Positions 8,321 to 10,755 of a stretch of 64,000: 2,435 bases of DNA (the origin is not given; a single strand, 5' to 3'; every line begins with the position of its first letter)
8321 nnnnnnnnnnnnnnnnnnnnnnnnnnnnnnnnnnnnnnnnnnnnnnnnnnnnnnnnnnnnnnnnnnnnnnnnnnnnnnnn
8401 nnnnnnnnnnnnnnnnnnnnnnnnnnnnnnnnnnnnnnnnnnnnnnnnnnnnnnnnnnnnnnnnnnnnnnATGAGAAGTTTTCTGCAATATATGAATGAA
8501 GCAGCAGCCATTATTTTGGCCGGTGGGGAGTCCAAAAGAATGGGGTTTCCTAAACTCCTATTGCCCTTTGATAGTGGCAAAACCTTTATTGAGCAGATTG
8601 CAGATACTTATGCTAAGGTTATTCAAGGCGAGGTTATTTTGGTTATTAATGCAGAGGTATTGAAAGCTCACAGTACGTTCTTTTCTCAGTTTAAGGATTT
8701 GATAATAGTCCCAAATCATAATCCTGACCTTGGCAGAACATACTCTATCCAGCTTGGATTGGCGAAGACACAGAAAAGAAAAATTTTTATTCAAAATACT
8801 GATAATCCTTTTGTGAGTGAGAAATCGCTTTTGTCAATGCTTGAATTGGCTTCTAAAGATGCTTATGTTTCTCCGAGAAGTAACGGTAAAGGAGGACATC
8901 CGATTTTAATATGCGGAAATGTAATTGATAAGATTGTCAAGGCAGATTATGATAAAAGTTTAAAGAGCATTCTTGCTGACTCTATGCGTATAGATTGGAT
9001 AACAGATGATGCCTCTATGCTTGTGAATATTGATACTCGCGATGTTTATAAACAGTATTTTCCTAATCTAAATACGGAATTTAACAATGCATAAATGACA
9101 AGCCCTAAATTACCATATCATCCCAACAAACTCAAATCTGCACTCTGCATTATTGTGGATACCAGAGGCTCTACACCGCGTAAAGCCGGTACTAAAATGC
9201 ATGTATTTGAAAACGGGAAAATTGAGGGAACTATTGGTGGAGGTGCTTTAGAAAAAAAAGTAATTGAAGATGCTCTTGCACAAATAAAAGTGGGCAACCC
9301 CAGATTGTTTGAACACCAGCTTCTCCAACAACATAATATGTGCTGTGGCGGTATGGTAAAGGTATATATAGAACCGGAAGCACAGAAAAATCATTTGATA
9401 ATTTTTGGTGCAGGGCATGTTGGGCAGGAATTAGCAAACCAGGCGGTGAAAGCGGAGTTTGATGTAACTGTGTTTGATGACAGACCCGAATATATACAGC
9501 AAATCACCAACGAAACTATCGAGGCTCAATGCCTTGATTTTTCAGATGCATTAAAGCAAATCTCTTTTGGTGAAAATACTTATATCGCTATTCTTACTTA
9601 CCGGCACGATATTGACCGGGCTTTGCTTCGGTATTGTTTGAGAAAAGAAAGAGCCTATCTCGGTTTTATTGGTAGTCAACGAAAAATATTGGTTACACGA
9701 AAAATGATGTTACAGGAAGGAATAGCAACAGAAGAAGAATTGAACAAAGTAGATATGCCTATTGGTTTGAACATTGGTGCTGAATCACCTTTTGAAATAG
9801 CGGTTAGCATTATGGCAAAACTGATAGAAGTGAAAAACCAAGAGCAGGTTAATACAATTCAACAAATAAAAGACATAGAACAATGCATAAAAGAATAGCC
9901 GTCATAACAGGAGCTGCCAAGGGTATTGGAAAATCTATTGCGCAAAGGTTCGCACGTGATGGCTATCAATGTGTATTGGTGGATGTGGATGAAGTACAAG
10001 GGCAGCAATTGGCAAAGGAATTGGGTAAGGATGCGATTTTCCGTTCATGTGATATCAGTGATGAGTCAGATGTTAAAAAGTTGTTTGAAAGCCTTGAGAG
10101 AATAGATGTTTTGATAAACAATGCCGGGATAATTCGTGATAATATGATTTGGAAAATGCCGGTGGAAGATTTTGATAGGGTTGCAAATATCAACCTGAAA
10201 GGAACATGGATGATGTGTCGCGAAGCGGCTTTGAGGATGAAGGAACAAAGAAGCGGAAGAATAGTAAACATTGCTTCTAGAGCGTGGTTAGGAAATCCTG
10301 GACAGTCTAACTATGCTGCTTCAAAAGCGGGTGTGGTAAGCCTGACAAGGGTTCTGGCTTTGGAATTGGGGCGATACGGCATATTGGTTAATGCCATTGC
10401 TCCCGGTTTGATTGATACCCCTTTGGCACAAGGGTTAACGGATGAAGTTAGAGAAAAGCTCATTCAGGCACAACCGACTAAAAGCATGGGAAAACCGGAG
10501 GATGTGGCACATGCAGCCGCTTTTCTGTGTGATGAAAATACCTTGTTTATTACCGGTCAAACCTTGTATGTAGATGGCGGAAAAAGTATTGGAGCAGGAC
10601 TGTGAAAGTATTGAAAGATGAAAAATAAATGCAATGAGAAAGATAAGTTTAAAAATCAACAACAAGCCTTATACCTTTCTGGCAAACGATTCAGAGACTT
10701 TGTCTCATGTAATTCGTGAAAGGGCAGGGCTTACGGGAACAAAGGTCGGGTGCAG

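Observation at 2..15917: Ferredoxin-driven HcrB-type molybdenum enzyme cluster for aryl/alicyclic-CoA metabolism in a Bacteroidetes genome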

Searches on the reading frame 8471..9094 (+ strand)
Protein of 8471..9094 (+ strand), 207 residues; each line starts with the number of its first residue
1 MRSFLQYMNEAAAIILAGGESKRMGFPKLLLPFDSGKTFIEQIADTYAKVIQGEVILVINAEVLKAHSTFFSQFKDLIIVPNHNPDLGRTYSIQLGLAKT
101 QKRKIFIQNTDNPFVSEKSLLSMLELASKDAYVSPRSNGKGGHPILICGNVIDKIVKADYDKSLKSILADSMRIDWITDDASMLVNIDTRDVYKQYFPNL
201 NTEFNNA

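Call 3: search_protein_families(library=pfam, proteins=[window:8471-9094:+])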
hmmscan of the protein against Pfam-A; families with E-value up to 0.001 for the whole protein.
window:8471-9094:+ (207 aa): 1 family
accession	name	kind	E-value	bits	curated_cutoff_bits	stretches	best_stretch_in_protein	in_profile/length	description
PF12804.13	NTP_transf_3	-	9.9e-27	94.5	27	1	13-170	1-156/160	MobA-like NTP transferase domain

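Call 7: search_protein_families(library=ncbifam, proteins=[window:8471-9094:+], max_evalue=0.00001)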
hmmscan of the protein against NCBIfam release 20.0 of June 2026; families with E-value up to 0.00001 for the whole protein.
window:8471-9094:+ (207 aa): 14 families
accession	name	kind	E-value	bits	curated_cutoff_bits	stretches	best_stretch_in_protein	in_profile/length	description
TIGR03310.1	matur_MocA_YgfJ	equivalog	3.7e-31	108.6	186.45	1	13-195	2-187/188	molybdenum cofactor cytidylyltransferase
NF045665.1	NTPtran_DVU1551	equivalog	5.2e-24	85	315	1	12-196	2-189/359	DVU_1551 family NTP transferase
NF001457.0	PRK00317.1-3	equivalog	1.7e-13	50.5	164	1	13-134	4-122/200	molybdenum cofactor guanylyltransferase MobA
TIGR03202.1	pucB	equivalog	4e-12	46.3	235.05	1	12-192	2-191/192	xanthine dehydrogenase accessory protein PucB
NF011056.0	PRK14489.1-1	equivalog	2.8e-11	43.1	379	1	8-137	3-123/363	bifunctional molybdenum cofactor guanylyltransferase MobA/molybdopterin-guanine dinucleotide biosynthesis adaptor protein MobB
NF045782.1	NicBOxredNboR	equivalog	2.8e-10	40.2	260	1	9-149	7-155/206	nicotine blue oxidoreductase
NF038362.1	Sden_1164_fam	equivalog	9.2e-10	38.4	300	1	12-122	3-123/266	Sden_1164 family protein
TIGR02665.1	molyb_mobA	equivalog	3.7e-09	36.9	151.85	1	12-202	2-181/186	molybdenum cofactor guanylyltransferase MobA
NF001837.0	PRK00560.1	equivalog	5.6e-08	32.7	182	1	9-195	7-186/196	molybdenum cofactor guanylyltransferase MobA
TIGR01173.1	glmU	equivalog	6.9e-07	28.4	366.85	1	12-130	2-120/452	bifunctional UDP-N-acetylglucosamine diphosphorylase/glucosamine-1-phosphate N-acetyltransferase GlmU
NF002741.0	PRK02726.1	equivalog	2.4e-06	27.3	179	1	8-131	5-125/200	molybdenum cofactor guanylyltransferase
NF001855.0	PRK00576.1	equivalog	5.2e-06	26.2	205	0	9-62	5-57/197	molybdenum cofactor guanylyltransferase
NF010933.0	PRK14353.1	equivalog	6.4e-06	25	505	1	9-133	4-130/453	bifunctional UDP-N-acetylglucosamine diphosphorylase/glucosamine-1-phosphate N-acetyltransferase GlmU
NF001186.0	PRK00155.2-3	equivalog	8.4e-06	25.4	253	0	10-132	4-129/224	2-C-methyl-D-erythritol 4-phosphate cytidylyltransferase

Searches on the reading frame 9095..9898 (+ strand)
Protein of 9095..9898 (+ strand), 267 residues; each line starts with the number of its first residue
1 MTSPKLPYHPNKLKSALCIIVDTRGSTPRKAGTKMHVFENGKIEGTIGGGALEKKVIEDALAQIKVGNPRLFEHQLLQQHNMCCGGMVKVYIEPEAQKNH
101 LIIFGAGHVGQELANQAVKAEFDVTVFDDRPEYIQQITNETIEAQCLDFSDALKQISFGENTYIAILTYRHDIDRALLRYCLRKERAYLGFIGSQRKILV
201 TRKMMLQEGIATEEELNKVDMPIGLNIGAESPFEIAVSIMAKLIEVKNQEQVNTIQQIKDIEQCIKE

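Call 5: search_protein_families(library=pfam, proteins=[window:9095-9898:+])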
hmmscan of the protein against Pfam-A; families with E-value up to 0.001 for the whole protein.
window:9095-9898:+ (267 aa): 5 families
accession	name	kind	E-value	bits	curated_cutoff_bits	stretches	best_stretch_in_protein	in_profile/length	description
PF13478.12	XdhC_C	-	7.3e-34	117.4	29.7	1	101-243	1-125/125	XdhC Rossmann domain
PF02625.21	XdhC_CoxI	-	4.5e-19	68.6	24.3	1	15-73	8-66/68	XdhC and CoxI family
PF02254.24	TrkA_N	-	3e-06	28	23.8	1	102-171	2-73/116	TrkA-N domain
PF01262.27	AlaDh_PNT_C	-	0.00024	21.1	23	1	95-140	25-70/214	Alanine dehydrogenase/PNT, C-terminal domain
PF03446.21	NAD_binding_2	-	0.0008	19.9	21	0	103-178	4-74/161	NAD binding domain of 6-phosphogluconate dehydrogenase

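Call 8: search_protein_families(library=ncbifam, proteins=[window:9095-9898:+], max_evalue=0.00001)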
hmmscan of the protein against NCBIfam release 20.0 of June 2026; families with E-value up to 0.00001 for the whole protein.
window:9095-9898:+ (267 aa): 2 families
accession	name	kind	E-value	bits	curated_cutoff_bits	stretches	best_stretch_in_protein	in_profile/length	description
NF045664.1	XdhC_rel_AOR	equivalog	8.5e-61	206.1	350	2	90-248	186-345/346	XdhC family aldehyde oxidoreductase maturation factor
TIGR02964.1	xanthine_xdhC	equivalog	6.9e-42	143.7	161.6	1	17-244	2-246/246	xanthine dehydrogenase accessory protein XdhC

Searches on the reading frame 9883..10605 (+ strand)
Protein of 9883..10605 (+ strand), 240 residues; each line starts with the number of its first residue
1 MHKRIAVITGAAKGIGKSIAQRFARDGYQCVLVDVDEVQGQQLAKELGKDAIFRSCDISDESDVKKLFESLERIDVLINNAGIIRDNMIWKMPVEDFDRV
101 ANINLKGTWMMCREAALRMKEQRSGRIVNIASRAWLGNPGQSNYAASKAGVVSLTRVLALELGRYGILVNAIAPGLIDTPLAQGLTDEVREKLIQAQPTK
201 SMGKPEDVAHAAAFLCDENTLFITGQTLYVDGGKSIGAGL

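Call 5: search_protein_families(library=pfam, proteins=[window:9883-10605:+])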
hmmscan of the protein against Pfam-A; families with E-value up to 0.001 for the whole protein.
window:9883-10605:+ (240 aa): 6 families
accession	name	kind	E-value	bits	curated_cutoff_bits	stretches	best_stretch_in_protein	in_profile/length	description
PF13561.12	adh_short_C2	-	5.3e-65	219.7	27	1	10-233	1-234/236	Enoyl-(Acyl carrier protein) reductase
PF00106.31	adh_short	-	3.7e-55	186.9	26.6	1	5-187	2-192/195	short chain dehydrogenase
PF08659.16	KR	-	1.9e-14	54.4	22.6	1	7-149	4-154/180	KR domain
PF01370.27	Epimerase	-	8.1e-10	39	20.9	1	7-141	2-124/240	NAD dependent epimerase/dehydratase family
PF01073.25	3Beta_HSD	-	0.00022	20.8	22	1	7-110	1-98/280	3-beta hydroxysteroid dehydrogenase/isomerase family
PF16363.11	GDP_Man_Dehyd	-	0.00025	21.1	27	1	8-142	2-139/332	GDP-mannose 4,6 dehydratase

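Call 8: search_protein_families(library=ncbifam, proteins=[window:9883-10605:+], max_evalue=0.00001)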
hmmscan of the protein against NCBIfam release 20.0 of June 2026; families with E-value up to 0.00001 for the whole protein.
window:9883-10605:+ (240 aa): 233 families (the best 25 are shown)
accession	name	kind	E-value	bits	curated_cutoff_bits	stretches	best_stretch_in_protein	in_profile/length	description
NF004198.0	PRK05653.1-3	equivalog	1.4e-77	260.5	296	1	3-235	7-247/248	3-oxoacyl-ACP reductase FabG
TIGR01830.1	3oxo_ACP_reduc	equivalog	2.6e-73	246.6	297.75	1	6-233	1-237/239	3-oxoacyl-[acyl-carrier-protein] reductase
NF005559.1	PRK07231.1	subfamily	3.6e-64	216.7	215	1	3-235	4-248/249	glucose 1-dehydrogenase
NF004197.0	PRK05653.1-1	equivalog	1.3e-63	215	332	1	2-234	6-246/249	3-oxoacyl-ACP reductase FabG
NF009466.0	PRK12826.1-2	subfamily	1.7e-63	214.4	222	1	2-235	2-245/248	3-oxoacyl-ACP reductase FabG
NF047923.1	pyridox_DH_SDR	equivalog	9.2e-63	212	325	1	2-234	2-240/243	pyridoxal 4-dehydrogenase, SDR-type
NF009464.0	PRK12824.1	subfamily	1.4e-62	211.5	269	1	3-234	2-242/245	3-oxoacyl-ACP reductase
NF004791.0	PRK06138.1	equivalog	3.5e-62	210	312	1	2-236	4-251/252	SDR family oxidoreductase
NF006072.0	PRK08217.1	subfamily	5.2e-62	209.9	298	1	3-233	5-250/253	3-ketoacyl-(acyl-carrier-protein) reductase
NF004199.0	PRK05653.1-4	equivalog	8.6e-62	208.9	301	1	5-233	7-244/247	3-oxoacyl-ACP reductase FabG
NF005067.0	PRK06484.1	equivalog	1.7e-61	208.3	713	1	3-234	9-251/524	short chain dehydrogenase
TIGR01829.1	AcAcCoA_reduct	subfamily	5.7e-58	196.4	302.1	1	4-234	1-240/242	acetoacetyl-CoA reductase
NF004818.0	PRK06172.1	equivalog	2.2e-57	194.3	336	1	2-234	6-250/253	SDR family oxidoreductase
NF052558.1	MBtsdlDhBudC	equivalog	3.3e-57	193.9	270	1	3-235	3-242/250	meso-2,3-butanediol dehydrogenase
NF005309.0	PRK06841.1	subfamily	2.2e-56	191.2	286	1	2-236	14-254/255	GolD/DthD family dehydrogenase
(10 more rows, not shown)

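Call 74: search_solved_structures(query=window:9883-10605:+, max_evalue=1e-40)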
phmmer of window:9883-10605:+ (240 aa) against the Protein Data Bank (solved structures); distinct sequences matched with E-value up to 1e-40: 58.
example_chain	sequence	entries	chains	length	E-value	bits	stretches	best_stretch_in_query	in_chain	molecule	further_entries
1uls_A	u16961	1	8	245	2.4e-62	213.6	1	4-238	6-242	putative 3-oxoacyl-acyl carrier protein reductase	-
6t6n_A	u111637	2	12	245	2.4e-59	203.8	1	4-234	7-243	3-oxoacyl-[acyl-carrier protein] reductase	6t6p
7pcs_B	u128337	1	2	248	2.7e-59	203.6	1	3-239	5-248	BbsD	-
7tzp_A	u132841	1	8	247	3.4e-59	203.3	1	4-234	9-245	3-oxoacyl-ACP reductase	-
4nbu_A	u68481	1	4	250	2.8e-53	184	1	3-233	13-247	3-oxoacyl-(Acyl-carrier-protein) reductase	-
2et6_A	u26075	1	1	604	4.8e-52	179.9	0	4-208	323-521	(3R)-hydroxyacyl-CoA dehydrogenase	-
3f9i_A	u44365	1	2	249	7.1e-52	179.4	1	5-234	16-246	3-oxoacyl-[acyl-carrier-protein] reductase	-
2uvd_A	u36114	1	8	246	3e-51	177.4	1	4-234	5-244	3-OXOACYL-(ACYL-CARRIER-PROTEIN) REDUCTASE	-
3osu_A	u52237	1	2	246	2.3e-50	174.5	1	5-234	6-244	3-oxoacyl-[acyl-carrier-protein] reductase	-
3sj7_A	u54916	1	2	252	2.5e-50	174.3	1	5-234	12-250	3-oxoacyl-(Acyl-carrier-protein) reductase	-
4jro_A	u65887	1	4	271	4.6e-50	173.4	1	3-234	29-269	FabG protein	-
4nbw_A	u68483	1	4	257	9e-50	172.5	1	3-237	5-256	Short-chain dehydrogenase/reductase SDR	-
2ph3_A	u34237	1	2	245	2.4e-49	171.1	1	4-234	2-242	3-oxoacyl-[acyl carrier protein] reductase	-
3ftp_A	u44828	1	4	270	1.4e-48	168.6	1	2-234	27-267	3-oxoacyl-[acyl-carrier protein] reductase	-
6t60_A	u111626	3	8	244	3.7e-48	167.2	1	3-234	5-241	3-oxoacyl-(Acyl-carrier-protein) reductase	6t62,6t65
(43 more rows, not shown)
